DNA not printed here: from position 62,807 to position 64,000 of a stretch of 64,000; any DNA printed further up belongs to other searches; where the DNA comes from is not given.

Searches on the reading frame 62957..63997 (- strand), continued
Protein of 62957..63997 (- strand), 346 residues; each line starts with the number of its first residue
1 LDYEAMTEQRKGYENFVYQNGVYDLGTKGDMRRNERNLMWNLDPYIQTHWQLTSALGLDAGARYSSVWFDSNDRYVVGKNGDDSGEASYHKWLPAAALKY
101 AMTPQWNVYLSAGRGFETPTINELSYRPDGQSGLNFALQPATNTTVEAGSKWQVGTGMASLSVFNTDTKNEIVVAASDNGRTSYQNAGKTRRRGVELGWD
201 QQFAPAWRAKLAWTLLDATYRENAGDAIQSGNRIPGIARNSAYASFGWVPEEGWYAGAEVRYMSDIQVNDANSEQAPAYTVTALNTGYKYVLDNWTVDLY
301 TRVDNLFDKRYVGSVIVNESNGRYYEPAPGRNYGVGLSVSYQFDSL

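Call 36: search_solved_structures(query=window:62957-63997:-, max_evalue=1e-10, show_alignments=1)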
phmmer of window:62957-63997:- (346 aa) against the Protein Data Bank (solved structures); distinct sequences matched with E-value up to 1e-10: 4.
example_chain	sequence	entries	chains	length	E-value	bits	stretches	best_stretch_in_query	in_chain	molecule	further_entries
6v81_A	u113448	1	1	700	4.4e-155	519.7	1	1-344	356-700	Probable TonB-dependent receptor YncD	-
9c4o_A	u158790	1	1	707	4.5e-155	519.6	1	1-344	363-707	Pyrroloquinoline quinone transporter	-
5fok_A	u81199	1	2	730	7.1e-15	58.6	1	50-337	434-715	IRON TRANSPORT OUTER MEMBRANE RECEPTOR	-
6bpm_C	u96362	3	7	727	5.5e-12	49.1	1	91-329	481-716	Catecholate siderophore receptor Fiu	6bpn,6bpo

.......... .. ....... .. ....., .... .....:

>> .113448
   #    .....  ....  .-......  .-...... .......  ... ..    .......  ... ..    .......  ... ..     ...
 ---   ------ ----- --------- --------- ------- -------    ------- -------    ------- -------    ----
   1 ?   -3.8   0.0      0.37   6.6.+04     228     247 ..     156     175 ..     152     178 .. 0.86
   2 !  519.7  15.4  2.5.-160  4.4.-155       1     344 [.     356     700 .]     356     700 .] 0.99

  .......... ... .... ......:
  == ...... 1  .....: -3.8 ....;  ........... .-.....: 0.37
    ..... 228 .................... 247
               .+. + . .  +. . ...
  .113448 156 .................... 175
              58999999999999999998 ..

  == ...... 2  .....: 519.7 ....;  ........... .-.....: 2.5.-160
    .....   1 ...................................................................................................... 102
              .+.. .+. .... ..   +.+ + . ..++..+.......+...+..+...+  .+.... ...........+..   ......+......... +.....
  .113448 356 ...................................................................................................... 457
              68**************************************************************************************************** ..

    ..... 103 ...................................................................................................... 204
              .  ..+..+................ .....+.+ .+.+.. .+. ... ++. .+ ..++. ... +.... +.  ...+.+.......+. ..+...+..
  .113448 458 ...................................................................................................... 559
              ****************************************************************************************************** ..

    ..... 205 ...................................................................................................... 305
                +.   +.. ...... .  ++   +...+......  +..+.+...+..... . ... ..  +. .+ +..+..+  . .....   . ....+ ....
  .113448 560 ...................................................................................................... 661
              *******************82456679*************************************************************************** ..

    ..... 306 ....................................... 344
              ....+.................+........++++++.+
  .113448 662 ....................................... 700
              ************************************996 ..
